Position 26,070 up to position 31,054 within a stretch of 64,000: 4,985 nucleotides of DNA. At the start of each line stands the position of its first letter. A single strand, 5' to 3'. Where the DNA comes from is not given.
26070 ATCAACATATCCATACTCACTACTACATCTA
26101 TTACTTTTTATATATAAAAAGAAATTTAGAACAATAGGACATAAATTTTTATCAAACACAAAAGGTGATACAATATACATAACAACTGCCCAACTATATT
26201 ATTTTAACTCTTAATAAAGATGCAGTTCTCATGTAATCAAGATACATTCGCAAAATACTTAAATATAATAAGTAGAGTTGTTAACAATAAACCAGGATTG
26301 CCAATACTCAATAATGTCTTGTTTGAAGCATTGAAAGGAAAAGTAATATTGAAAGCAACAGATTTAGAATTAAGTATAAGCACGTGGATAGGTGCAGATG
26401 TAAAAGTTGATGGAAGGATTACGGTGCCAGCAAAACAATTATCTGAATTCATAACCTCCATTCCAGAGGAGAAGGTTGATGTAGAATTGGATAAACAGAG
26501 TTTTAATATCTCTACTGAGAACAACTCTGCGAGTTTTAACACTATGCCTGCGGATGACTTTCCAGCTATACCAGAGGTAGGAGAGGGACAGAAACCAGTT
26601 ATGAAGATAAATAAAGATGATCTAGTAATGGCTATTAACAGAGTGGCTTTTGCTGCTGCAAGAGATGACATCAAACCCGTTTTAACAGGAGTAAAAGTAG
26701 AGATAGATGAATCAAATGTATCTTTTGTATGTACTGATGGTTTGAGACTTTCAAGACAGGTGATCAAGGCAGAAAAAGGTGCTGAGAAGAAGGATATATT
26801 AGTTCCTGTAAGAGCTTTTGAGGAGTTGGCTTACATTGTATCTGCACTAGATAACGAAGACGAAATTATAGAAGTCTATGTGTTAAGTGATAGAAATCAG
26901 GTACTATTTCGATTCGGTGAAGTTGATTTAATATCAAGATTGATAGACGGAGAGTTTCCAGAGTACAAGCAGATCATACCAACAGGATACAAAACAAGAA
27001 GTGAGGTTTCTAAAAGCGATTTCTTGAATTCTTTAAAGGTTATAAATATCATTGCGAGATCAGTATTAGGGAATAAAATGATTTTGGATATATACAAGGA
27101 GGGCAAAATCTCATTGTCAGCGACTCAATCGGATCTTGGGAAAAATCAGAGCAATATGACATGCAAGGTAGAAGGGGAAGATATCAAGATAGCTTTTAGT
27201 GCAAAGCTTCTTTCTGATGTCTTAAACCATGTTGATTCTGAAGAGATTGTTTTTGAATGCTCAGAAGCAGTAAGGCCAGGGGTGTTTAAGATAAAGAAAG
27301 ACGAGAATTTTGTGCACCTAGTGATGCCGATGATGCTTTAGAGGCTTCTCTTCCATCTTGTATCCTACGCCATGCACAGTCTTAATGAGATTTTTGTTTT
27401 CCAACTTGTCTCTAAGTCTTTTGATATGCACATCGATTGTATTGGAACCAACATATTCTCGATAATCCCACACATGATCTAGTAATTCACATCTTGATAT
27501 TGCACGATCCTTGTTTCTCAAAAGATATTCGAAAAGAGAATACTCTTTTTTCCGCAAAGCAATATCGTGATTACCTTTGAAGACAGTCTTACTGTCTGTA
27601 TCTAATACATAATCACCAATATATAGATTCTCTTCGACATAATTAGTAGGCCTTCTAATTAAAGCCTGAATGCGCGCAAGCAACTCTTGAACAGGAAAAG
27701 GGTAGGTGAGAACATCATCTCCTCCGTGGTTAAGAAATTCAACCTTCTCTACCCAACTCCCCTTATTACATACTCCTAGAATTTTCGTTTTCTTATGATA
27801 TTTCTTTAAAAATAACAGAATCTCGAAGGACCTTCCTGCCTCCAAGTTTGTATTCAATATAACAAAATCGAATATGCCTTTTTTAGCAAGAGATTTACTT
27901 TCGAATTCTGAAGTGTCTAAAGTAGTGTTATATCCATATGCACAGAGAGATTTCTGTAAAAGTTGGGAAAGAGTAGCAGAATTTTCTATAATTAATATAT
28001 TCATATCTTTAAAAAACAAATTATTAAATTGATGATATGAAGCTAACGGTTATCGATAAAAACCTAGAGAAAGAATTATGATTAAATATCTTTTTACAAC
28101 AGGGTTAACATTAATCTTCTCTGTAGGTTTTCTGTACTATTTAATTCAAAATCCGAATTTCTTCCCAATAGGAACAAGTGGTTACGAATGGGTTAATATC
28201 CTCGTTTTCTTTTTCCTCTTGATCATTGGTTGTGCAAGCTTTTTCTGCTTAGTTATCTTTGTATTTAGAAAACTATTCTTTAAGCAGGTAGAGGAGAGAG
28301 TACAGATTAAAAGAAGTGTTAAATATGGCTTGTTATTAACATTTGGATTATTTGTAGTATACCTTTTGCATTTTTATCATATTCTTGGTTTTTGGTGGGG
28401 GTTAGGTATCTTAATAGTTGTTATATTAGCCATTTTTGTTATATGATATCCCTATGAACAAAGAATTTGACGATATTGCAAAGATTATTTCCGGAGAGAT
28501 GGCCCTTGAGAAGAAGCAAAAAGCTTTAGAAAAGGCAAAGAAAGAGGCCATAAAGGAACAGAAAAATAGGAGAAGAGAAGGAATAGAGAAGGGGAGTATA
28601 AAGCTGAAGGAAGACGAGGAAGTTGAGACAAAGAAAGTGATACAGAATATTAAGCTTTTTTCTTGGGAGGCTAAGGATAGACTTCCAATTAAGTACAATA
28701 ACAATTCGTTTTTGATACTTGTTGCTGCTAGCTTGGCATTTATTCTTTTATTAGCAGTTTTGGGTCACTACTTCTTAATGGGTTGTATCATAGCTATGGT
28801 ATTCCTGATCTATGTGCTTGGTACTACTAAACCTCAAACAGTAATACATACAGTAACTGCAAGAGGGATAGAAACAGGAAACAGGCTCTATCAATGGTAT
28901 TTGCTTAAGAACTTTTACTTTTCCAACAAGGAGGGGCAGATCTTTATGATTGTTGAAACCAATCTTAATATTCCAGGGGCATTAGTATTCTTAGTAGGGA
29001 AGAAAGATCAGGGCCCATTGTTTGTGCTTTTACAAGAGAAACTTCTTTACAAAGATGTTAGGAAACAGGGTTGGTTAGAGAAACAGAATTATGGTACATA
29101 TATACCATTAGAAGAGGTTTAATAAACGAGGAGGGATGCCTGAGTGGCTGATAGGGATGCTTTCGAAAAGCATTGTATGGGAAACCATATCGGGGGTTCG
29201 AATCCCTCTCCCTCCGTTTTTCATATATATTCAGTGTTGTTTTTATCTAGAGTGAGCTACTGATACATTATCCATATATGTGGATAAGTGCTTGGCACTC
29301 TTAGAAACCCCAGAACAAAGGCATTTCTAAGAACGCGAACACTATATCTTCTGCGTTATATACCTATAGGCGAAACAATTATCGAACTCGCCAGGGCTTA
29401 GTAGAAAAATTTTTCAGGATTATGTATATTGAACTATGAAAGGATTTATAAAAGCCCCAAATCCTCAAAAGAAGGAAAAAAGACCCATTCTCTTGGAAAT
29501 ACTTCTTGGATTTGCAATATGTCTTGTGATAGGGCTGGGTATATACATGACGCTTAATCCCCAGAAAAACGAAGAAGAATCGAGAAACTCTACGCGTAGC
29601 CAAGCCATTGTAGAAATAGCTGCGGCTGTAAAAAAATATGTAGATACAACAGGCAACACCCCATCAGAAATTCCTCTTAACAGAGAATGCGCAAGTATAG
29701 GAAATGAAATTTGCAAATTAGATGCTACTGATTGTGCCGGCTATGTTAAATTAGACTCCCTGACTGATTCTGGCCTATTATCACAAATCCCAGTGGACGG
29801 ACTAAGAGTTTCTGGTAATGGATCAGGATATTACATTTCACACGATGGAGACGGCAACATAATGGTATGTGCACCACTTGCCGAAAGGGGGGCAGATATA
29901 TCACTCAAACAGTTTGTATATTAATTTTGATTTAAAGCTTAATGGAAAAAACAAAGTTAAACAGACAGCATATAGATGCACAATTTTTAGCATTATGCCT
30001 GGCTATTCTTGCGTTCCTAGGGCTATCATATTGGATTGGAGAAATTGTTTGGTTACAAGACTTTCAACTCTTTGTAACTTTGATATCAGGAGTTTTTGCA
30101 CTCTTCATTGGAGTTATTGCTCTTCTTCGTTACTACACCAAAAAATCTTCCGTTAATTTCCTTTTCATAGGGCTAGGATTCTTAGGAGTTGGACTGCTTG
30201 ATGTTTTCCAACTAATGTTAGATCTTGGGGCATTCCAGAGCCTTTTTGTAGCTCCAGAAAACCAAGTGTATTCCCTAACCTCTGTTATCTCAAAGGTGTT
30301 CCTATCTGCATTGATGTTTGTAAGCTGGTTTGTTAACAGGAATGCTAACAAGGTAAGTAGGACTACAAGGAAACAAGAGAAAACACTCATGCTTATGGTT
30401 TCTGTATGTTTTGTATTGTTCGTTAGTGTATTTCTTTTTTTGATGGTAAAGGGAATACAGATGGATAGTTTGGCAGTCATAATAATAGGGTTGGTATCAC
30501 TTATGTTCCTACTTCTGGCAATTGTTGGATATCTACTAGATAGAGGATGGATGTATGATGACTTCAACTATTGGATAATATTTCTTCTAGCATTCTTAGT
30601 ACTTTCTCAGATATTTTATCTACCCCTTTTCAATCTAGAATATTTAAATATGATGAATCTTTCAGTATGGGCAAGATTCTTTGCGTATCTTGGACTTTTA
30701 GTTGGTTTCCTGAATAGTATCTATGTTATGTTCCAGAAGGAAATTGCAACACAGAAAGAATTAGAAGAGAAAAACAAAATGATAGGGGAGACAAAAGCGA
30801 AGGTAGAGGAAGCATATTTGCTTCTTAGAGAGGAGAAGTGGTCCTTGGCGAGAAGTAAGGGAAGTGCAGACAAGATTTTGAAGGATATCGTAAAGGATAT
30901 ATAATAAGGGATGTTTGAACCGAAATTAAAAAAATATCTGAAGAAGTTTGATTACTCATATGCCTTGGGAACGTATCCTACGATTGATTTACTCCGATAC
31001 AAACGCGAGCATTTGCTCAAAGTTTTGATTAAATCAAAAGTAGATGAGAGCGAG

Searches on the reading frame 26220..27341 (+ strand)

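Call 9: search_protein_families(library=pfam, proteins=[window:26220-27341:+], max_evalue=0.001)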
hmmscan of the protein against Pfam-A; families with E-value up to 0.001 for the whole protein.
window:26220-27341:+ (373 aa): 3 families
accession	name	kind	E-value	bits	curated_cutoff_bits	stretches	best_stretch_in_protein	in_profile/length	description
PF00712.24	DNA_pol3_beta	-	2.9e-36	124.7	24.4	2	1-118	1-120/120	DNA polymerase III beta subunit, N-terminal domain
PF02767.21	DNA_pol3_beta_2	-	3.4e-32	111.6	27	2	130-248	2-116/116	DNA polymerase III beta subunit, central domain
PF02768.20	DNA_pol3_beta_3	-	3.6e-19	69.2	27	1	250-371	1-120/121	DNA polymerase III beta subunit, C-terminal domain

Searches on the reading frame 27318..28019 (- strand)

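Call 20: search_protein_families(library=pfam, proteins=[window:27318-28019:-], max_evalue=0.001)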
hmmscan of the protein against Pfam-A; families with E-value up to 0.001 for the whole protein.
window:27318-28019:- (233 aa): 2 families
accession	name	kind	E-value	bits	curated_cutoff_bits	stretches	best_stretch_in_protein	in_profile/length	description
PF00486.34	Trans_reg_C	-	2.1e-25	89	26.2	1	151-222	2-77/77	Transcriptional regulatory protein, C terminal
PF00072.30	Response_reg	-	4.4e-08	33.7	30.2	1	8-118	1-111/111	Response regulator receiver domain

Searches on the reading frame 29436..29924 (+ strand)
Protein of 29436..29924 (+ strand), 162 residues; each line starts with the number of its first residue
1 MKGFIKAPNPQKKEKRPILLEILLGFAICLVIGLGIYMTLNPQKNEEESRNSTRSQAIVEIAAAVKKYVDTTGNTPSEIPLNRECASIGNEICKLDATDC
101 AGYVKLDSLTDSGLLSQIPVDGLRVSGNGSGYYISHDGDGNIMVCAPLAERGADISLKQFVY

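Call 20: search_protein_families(library=pfam, proteins=[window:29436-29924:+], max_evalue=0.001)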
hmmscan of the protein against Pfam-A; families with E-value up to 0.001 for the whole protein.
window:29436-29924:+ (162 aa): 0 families

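Call 115: search_protein_families(library=ncbifam, proteins=[window:29436-29924:+], max_evalue=0.1)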
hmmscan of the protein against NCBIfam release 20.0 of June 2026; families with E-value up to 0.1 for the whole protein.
window:29436-29924:+ (162 aa): 1 family
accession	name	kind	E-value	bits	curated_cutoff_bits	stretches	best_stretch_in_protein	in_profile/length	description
NF010008.0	PRK13481.1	equivalog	0.0057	16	270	1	10-69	34-92/269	glycosyltransferase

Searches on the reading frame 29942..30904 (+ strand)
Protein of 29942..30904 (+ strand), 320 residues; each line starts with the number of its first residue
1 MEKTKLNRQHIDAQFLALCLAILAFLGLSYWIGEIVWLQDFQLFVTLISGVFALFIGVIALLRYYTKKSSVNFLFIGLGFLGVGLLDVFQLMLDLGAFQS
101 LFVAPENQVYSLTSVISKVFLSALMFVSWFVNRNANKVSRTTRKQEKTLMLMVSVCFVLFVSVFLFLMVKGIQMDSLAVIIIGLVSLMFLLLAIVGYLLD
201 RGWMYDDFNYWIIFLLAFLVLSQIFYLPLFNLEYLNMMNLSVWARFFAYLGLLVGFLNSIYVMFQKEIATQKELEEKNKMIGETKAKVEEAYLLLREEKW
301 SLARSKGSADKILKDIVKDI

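Call 20: search_protein_families(library=pfam, proteins=[window:29942-30904:+], max_evalue=0.001)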
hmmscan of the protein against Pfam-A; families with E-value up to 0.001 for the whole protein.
window:29942-30904:+ (320 aa): 0 families

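Call 115: search_protein_families(library=ncbifam, proteins=[window:29942-30904:+], max_evalue=0.1)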
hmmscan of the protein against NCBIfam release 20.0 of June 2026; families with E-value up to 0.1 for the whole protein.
window:29942-30904:+ (320 aa): 2 families
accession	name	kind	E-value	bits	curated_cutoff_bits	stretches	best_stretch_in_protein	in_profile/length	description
NF047874.1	MASE3_PAS_HK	subfamily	8.9e-09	34.7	560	1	41-291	15-263/655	MASE3 domain-containing sensor histidine kinase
TIGR01592.1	holin_SPP1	equivalog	0.097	12.9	47.3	1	101-149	28-73/78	phage holin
